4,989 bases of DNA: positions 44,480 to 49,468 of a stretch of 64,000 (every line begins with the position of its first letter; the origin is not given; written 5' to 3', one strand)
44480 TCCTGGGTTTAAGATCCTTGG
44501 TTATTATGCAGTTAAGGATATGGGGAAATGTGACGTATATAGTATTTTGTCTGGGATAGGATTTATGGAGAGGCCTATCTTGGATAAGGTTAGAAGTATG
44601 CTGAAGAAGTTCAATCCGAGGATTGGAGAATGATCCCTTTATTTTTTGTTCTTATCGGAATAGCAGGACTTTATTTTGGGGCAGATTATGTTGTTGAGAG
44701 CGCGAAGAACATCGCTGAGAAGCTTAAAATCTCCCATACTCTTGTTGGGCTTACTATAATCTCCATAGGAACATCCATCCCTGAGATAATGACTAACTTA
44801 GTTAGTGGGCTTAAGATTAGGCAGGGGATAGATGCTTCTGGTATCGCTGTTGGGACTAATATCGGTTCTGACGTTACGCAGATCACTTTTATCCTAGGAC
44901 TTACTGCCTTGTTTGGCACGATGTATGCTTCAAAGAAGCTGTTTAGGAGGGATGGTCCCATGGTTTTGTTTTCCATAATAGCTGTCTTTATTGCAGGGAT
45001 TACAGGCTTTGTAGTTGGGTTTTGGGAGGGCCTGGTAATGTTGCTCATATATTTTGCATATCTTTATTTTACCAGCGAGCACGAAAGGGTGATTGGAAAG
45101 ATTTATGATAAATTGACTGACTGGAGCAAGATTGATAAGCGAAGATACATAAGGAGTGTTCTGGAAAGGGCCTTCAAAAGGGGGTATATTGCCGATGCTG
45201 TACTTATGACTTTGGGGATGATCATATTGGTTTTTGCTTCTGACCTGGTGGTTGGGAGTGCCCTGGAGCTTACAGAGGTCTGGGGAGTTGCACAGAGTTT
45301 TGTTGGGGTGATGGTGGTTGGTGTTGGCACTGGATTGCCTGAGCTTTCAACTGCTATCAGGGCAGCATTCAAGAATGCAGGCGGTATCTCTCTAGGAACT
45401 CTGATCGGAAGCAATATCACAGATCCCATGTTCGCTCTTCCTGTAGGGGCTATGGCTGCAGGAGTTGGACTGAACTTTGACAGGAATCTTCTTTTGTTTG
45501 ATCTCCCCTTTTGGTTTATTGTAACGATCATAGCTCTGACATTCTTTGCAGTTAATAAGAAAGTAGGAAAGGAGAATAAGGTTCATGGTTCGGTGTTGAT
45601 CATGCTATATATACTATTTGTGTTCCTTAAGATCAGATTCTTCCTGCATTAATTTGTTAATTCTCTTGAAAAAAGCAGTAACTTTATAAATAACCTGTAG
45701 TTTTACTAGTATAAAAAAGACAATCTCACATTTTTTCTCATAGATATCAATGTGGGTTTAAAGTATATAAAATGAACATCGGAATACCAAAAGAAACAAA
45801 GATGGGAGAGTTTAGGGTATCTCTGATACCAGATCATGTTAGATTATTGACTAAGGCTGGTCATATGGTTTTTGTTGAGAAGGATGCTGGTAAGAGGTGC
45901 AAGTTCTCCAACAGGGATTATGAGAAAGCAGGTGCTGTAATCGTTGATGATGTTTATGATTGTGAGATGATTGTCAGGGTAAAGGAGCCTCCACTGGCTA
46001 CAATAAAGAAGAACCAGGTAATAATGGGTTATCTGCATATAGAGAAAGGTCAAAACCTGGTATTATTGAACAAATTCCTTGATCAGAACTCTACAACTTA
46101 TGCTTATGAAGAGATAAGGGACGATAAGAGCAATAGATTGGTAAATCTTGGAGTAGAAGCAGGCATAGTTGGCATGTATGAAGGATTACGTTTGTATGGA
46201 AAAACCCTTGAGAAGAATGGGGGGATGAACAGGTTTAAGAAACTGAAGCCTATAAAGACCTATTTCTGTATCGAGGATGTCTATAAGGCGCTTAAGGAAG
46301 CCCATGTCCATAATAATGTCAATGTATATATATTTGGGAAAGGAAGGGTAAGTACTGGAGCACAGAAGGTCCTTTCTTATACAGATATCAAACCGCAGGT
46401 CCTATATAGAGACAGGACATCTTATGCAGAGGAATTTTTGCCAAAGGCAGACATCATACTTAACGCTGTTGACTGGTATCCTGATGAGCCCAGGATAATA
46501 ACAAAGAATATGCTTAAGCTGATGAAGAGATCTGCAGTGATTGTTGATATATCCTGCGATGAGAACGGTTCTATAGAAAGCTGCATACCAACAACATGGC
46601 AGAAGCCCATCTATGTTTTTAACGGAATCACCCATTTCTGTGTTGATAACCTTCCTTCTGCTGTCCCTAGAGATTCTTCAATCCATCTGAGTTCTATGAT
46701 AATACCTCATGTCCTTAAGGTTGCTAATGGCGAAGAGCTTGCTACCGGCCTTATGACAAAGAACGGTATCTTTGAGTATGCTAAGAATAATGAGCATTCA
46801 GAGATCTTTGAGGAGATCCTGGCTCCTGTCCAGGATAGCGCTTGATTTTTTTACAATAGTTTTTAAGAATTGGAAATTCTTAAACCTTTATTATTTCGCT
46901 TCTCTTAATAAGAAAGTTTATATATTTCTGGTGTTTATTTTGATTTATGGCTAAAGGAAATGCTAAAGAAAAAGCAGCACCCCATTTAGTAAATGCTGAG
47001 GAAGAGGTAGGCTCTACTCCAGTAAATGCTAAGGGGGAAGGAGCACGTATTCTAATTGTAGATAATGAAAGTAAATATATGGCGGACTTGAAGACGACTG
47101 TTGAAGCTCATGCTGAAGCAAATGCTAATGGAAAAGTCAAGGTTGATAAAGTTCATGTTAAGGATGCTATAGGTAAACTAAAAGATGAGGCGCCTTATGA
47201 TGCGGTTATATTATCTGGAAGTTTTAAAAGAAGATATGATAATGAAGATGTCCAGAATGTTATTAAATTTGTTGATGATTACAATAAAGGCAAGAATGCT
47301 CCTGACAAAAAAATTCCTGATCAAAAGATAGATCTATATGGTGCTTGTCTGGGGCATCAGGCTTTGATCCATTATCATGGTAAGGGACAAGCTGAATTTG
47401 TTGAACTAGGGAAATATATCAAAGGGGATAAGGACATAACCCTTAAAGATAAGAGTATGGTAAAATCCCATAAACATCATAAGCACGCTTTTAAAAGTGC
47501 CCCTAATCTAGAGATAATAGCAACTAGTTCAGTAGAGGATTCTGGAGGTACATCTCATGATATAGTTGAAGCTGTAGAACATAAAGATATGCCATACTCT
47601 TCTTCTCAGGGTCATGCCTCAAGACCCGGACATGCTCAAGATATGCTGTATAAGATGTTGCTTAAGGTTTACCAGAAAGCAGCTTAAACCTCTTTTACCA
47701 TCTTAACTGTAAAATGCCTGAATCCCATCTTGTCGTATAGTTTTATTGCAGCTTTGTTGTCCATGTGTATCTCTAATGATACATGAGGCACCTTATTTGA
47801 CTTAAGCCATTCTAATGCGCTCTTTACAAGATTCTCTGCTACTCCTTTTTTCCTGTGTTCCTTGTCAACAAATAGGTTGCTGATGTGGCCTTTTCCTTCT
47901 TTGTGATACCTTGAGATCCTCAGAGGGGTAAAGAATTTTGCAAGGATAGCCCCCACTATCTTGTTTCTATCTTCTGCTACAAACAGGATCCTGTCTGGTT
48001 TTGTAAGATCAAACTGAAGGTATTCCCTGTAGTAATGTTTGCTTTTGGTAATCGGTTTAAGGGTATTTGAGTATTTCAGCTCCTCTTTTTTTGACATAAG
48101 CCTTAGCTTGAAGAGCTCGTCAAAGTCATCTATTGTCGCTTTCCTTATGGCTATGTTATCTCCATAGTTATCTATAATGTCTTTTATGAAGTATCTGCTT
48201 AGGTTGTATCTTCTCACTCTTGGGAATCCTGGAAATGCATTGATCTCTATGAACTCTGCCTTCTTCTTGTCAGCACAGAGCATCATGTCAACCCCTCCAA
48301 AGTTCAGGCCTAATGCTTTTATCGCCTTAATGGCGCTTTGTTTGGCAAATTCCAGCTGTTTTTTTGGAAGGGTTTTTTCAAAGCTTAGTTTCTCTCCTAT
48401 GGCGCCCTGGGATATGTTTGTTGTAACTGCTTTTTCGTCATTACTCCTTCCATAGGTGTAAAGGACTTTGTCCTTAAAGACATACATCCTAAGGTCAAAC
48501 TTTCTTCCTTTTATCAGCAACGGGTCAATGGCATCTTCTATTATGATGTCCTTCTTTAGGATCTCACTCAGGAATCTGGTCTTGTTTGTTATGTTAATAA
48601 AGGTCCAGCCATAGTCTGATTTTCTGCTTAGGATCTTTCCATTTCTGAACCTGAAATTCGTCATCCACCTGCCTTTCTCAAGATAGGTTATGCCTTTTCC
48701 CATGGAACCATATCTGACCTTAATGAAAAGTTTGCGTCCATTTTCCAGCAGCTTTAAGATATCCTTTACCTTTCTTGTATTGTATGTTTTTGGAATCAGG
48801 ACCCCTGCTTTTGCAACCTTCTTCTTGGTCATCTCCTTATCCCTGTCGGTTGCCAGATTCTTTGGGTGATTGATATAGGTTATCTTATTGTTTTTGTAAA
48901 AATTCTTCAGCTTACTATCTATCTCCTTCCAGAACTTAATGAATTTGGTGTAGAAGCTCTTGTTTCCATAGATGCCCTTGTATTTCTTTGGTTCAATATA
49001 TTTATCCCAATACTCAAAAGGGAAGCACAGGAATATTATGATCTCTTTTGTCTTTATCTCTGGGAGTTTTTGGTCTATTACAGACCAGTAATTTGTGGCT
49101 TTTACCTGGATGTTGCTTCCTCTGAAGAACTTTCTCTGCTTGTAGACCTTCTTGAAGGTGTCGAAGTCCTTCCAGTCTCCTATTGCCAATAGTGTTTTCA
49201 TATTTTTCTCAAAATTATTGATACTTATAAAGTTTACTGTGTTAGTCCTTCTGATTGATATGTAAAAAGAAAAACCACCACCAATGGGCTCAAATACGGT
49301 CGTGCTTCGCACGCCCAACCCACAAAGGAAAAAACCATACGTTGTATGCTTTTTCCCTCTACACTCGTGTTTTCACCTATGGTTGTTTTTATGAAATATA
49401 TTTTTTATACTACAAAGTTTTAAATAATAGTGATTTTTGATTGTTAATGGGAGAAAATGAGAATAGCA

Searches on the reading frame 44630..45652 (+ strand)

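Call 17: search_protein_families(library=pfam, proteins=[window:44630-45652:+], max_evalue=0.001)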
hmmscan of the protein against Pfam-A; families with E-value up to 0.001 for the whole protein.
window:44630-45652:+ (340 aa): 1 family
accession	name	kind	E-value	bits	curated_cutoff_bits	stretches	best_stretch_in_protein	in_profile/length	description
PF01699.29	Na_Ca_ex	-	2.2e-51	174.2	24.9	2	4-148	3-149/151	Sodium/calcium exchanger protein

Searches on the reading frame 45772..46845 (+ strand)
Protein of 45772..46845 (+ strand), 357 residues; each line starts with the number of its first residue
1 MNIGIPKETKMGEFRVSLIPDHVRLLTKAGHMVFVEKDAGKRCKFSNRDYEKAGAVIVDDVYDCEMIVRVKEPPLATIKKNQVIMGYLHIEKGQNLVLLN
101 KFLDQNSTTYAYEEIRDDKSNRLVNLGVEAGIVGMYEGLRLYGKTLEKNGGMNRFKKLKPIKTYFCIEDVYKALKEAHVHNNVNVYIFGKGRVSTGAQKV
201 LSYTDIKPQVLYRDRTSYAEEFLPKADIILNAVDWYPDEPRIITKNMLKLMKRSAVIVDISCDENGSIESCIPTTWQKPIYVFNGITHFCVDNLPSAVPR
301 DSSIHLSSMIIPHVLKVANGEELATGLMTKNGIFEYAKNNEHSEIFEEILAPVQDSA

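Call 17: search_protein_families(library=pfam, proteins=[window:45772-46845:+], max_evalue=0.001)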
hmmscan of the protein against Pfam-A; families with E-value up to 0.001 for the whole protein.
window:45772-46845:+ (357 aa): 3 families
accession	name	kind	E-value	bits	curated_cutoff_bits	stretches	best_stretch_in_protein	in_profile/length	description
PF05222.21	AlaDh_PNT_N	-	1.4e-31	110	30.4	1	4-132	1-135/136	Alanine dehydrogenase/PNT, N-terminal domain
PF01262.27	AlaDh_PNT_C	-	4.5e-24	85.5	23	1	212-322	79-190/214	Alanine dehydrogenase/PNT, C-terminal domain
PF02826.25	2-Hacid_dh_C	-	0.00022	21.1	25.1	1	215-261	67-127/178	D-isomer specific 2-hydroxyacid dehydrogenase, NAD binding domain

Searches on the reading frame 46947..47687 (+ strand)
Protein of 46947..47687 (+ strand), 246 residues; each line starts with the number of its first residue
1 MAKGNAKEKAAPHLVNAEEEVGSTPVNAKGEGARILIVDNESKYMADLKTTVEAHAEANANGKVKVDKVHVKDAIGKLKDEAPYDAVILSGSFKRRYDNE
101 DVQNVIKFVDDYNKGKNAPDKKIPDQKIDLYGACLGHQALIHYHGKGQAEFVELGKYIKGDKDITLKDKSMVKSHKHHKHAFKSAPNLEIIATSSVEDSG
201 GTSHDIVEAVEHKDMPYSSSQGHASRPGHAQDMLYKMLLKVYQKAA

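Call 39: search_protein_families(library=pfam, proteins=[window:46947-47687:+], max_evalue=0.001)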
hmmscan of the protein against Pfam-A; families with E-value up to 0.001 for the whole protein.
window:46947-47687:+ (246 aa): 1 family
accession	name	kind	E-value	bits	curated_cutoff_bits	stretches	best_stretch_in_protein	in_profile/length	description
PF00117.34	GATase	-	2.8e-08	34.1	22.8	1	60-223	20-170/190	Glutamine amidotransferase class-I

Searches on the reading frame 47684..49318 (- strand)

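Call 17: search_protein_families(library=pfam, proteins=[window:47684-49318:-], max_evalue=0.001)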
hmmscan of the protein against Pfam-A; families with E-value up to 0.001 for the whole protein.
window:47684-49318:- (544 aa): 11 families
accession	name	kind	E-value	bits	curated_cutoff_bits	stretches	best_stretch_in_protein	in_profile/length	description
PF00583.31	Acetyltransf_1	-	1.1e-20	74.4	20.7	1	424-533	15-116/116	Acetyltransferase (GNAT) family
PF14398.11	ATPgrasp_YheCD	-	8.3e-17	61.7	26.8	1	172-365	26-229/255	YheC/D like ATP-grasp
PF13673.13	Acetyltransf_10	-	6.5e-13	49.2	23.6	1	432-538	20-112/128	Acetyltransferase (GNAT) domain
PF13508.13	Acetyltransf_7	-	7.5e-13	49.1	27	1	442-534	2-83/84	Acetyltransferase (GNAT) domain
PF08443.16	RimK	-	1.5e-09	38.1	21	1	252-370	70-174/188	RimK-like ATP-grasp domain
PF13302.13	Acetyltransf_3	-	1.9e-09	38.8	25.4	1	390-534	3-138/138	Acetyltransferase (GNAT) domain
PF08445.16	FR47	-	9.5e-09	35.6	22.1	1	472-536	18-80/86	FR47-like protein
PF13420.13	Acetyltransf_4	-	7.6e-08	33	24.3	1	391-535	1-136/155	Acetyltransferase (GNAT) domain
PF03133.20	TTL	-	2.9e-06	27.2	20.1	1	139-284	13-127/292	Tubulin-tyrosine ligase family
PF14397.11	ATPgrasp_ST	-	3.3e-06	27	31.4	1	148-312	9-177/278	Sugar-transfer associated ATP-grasp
PF13527.13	Acetyltransf_9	-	4.1e-06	27.3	25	1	391-535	2-126/127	Acetyltransferase (GNAT) domain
